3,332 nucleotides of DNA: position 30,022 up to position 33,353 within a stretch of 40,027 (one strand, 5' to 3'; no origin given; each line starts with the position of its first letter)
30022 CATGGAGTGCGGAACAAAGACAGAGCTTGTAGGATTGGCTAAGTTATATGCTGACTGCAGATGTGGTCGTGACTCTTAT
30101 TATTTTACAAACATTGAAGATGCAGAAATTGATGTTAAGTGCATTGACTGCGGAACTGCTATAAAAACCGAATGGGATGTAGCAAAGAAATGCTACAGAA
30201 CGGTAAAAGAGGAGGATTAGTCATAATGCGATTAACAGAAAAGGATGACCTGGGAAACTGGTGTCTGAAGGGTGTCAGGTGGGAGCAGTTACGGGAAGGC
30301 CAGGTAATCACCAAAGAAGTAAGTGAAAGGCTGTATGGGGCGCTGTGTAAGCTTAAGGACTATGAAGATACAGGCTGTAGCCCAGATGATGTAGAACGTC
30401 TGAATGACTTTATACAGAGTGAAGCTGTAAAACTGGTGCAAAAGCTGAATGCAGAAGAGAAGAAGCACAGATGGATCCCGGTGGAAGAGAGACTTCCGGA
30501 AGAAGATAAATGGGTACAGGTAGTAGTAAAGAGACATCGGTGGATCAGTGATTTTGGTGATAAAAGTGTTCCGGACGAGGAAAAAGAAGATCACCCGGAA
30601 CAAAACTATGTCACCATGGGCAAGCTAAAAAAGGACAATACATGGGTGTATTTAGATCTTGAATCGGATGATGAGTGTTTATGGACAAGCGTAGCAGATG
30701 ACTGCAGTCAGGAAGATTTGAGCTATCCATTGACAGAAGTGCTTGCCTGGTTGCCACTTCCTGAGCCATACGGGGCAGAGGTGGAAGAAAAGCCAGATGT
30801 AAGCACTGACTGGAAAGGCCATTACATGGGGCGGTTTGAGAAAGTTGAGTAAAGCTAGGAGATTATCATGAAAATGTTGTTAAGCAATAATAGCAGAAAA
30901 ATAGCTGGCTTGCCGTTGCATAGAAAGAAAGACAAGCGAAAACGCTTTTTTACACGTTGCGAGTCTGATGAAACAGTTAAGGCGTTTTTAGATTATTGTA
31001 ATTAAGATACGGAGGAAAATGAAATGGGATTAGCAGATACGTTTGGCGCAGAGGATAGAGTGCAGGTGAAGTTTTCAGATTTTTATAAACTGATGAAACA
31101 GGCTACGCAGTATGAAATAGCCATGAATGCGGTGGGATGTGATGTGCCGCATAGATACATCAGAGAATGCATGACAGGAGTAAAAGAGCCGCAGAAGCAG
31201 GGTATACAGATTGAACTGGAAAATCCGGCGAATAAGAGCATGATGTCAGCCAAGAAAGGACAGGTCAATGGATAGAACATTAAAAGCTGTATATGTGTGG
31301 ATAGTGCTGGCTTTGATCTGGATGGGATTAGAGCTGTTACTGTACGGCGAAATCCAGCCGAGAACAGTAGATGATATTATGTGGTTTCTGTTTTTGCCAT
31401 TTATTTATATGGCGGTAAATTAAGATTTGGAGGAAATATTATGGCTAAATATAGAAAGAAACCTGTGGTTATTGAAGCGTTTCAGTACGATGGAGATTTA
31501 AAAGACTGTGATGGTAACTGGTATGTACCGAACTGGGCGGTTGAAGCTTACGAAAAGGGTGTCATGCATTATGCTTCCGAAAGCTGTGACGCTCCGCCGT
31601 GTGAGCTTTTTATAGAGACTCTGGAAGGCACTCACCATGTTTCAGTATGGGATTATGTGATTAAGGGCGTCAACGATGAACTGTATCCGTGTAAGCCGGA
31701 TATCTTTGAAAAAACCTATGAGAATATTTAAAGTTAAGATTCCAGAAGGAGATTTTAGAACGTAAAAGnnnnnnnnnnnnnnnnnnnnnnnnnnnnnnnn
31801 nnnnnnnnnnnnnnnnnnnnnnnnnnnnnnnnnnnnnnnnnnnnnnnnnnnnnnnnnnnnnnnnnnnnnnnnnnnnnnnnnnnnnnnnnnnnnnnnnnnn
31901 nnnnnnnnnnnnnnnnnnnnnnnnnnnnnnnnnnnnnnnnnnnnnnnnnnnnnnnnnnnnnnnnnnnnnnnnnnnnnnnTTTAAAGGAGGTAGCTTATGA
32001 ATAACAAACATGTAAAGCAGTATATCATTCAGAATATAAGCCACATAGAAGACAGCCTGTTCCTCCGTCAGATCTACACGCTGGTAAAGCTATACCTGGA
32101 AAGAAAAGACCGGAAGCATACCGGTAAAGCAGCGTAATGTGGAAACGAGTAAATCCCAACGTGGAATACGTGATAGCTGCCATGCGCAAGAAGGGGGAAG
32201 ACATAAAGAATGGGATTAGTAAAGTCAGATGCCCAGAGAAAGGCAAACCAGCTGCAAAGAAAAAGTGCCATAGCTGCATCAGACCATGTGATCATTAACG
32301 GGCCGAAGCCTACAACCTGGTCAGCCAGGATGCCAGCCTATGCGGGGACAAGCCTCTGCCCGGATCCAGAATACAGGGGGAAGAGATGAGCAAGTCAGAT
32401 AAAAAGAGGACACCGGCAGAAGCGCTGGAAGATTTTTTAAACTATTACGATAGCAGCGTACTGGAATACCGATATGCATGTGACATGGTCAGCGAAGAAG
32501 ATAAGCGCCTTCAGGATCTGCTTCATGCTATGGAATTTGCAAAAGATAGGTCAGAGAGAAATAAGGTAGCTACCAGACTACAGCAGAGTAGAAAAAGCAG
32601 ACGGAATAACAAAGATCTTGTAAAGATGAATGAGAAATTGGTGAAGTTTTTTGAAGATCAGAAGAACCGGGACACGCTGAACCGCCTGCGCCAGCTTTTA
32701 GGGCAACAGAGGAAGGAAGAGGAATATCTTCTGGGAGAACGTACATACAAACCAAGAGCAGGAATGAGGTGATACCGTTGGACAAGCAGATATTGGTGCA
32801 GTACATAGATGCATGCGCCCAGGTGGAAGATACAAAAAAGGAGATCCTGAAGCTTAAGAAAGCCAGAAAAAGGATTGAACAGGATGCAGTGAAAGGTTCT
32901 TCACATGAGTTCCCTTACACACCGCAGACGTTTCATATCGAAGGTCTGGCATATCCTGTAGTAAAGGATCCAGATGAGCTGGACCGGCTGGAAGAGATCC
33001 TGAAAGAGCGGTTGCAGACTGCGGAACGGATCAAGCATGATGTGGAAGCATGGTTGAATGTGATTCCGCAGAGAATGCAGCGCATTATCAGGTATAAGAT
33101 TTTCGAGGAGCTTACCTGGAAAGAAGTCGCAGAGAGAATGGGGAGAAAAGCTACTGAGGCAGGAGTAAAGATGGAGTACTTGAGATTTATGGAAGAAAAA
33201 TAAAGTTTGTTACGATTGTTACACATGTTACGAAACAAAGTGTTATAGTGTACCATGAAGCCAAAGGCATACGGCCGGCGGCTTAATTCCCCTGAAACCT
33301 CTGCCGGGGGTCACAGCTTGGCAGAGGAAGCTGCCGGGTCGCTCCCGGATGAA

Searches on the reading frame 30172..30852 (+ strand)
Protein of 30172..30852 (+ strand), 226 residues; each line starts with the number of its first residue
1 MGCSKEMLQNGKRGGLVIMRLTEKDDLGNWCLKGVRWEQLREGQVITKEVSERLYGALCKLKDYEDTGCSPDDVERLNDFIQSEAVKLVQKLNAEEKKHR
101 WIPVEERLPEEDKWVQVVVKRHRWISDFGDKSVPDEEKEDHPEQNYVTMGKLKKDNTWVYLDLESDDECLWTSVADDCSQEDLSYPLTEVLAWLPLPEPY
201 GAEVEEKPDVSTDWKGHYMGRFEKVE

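Call 36: search_protein_families(library=phrogs, proteins=[window:30172-30852:+], max_evalue=0.001)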
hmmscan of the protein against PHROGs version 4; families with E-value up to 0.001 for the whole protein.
window:30172-30852:+ (226 aa): 3 families
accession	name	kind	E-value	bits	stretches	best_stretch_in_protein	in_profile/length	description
phrog_15198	-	unknown function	5e-09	37.3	1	38-203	24-156/159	-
phrog_924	-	unknown function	2.6e-07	31.5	1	89-207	80-157/267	-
phrog_60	-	unknown function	0.00034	21.3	1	100-207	222-286/461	-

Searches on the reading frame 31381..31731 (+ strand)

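Call 36: search_protein_families(library=phrogs, proteins=[window:31381-31731:+], max_evalue=0.001)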
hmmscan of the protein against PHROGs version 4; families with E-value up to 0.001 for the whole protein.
window:31381-31731:+ (116 aa): 5 families
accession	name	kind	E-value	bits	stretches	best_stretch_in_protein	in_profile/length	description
phrog_419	-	unknown function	5.2e-31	109.2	1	17-114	37-121/300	-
phrog_4502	-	unknown function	7.2e-21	76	1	21-116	1-86/190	-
phrog_1810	-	unknown function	1.4e-17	65.2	1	22-115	8-91/166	-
phrog_19511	-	unknown function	1.7e-08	35.6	1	21-116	1-88/155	-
phrog_36774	-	unknown function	9e-05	23.9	1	55-114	22-77/86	-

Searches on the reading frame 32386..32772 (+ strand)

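Call 36: search_protein_families(library=phrogs, proteins=[window:32386-32772:+], max_evalue=0.001)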
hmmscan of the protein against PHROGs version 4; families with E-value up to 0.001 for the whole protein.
window:32386-32772:+ (128 aa): 1 family
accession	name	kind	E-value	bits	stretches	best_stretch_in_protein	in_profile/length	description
phrog_2717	-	unknown function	1.5e-08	35.6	1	23-124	75-174/193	-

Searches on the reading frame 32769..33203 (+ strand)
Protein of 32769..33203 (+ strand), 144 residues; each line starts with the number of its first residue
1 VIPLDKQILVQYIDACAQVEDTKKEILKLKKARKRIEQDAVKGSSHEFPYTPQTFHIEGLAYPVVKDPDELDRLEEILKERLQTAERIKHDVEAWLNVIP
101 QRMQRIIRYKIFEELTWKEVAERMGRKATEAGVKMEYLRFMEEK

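Call 36: search_protein_families(library=phrogs, proteins=[window:32769-33203:+], max_evalue=0.001)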
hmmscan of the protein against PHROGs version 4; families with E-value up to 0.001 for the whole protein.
window:32769-33203:+ (144 aa): 2 families
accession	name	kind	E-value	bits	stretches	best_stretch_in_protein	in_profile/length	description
phrog_36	-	transcription regulation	4.8e-16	60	1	6-125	57-166/220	transcriptional regulator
phrog_2198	-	transcription regulation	0.00017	22.8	1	80-142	63-123/133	Alt-like transcription activator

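Call 78: search_protein_families(library=ncbifam, proteins=[window:32769-33203:+], max_evalue=0.001)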
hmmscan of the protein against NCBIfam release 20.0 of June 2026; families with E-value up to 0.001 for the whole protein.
window:32769-33203:+ (144 aa): 5 families
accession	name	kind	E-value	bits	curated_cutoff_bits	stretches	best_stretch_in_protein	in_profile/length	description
TIGR02937.1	sigma70-ECF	superfamily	6.3e-07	29.2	42.9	1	28-127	66-146/165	sigma-70 family RNA polymerase sigma factor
TIGR02984.1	Sig-70_plancto1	subfamily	0.00015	21.4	183.75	1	90-142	132-182/189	RNA polymerase sigma-70 factor, Planctomycetaceae-specific subfamily 1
NF009191.0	PRK12539.1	subfamily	0.00047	19.7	171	1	71-139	104-170/185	sigma-70 family RNA polymerase sigma factor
TIGR02985.1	Sig70_bacteroi1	subfamily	0.00093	19.4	126.4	0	79-125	96-141/162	RNA polymerase sigma-70 factor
TIGR02980.1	SigBFG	subfamily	0.00098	18.9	234.35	0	55-125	133-205/227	SigB/SigF/SigG family RNA polymerase sigma factor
